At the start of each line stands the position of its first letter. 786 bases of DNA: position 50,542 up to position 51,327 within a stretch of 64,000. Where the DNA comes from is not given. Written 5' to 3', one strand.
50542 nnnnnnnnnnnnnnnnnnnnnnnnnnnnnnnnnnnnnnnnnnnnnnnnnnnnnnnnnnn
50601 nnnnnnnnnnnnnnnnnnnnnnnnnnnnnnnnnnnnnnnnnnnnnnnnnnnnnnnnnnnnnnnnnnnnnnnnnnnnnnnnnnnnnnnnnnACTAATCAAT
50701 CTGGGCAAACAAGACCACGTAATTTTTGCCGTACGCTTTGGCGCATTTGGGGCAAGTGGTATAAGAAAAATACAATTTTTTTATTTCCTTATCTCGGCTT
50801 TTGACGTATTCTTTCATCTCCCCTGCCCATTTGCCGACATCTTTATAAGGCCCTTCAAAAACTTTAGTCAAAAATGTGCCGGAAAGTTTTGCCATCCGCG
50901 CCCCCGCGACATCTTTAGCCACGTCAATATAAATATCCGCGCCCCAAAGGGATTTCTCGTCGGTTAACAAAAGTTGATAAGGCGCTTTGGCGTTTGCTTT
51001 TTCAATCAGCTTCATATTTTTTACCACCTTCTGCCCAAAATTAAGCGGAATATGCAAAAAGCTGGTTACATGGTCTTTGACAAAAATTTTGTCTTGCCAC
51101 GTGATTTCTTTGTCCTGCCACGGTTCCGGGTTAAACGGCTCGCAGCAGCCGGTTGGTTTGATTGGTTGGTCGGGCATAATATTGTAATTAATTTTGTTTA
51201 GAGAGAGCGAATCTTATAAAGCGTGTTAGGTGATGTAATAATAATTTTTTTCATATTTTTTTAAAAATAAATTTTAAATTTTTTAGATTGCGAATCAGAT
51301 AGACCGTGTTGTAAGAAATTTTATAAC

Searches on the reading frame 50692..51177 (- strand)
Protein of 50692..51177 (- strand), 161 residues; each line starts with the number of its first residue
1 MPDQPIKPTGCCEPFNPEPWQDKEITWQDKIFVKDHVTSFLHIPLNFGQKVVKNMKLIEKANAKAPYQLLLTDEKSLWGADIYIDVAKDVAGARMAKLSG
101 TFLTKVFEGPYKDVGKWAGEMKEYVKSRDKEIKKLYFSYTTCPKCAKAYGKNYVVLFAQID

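Call 3: search_protein_families(library=pfam, proteins=[window:50692-51177:-], max_evalue=0.1)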
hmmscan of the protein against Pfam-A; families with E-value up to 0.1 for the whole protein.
window:50692-51177:- (161 aa): 1 family
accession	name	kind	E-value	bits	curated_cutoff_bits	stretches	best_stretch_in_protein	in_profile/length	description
PF20603.3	Bact_hydrolase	-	8.9e-62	208.2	27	1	6-160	5-160/160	Bacterial hydrolase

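Call 61: find_related_loci(query=window:50692-51177:-, collection=metagenome_contigs, flank=6000)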
Query window:50692-51177:- (161 aa) in metagenome_contigs; peptide patterns used: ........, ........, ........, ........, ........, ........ (x = any residue, [..] = any of these).
599 stretches matched a pattern (row limit reached: there are more); 418 encode a relative of the query (tblastn E <= 1e-3); the best 80 are kept; 80 distinct loci.
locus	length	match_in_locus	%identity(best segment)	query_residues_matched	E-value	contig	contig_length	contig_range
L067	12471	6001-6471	87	4-160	3e-94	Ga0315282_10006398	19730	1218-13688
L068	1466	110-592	84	1-161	1e-100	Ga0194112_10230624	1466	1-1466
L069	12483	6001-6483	86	1-161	4e-94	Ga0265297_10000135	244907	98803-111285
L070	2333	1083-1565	85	1-161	1e-96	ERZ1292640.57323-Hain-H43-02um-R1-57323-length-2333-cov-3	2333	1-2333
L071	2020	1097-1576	82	1-160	1e-96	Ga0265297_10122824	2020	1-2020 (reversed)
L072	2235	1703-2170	84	6-161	1e-95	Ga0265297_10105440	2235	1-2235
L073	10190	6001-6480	84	1-161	1e-91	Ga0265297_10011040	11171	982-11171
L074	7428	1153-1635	81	1-161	3e-91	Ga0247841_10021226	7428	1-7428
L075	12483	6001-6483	81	1-161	4e-91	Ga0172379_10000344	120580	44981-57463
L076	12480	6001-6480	84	1-161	3e-91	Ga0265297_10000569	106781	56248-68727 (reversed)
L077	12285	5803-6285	82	1-161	3e-91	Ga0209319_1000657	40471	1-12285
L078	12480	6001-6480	82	1-160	2e-90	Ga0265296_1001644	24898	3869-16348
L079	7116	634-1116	81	1-161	2e-90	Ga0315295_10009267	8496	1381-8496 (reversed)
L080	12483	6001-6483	81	1-161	3e-90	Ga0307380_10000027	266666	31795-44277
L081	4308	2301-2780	79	1-160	4e-90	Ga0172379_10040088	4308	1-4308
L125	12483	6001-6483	79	1-161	1e-87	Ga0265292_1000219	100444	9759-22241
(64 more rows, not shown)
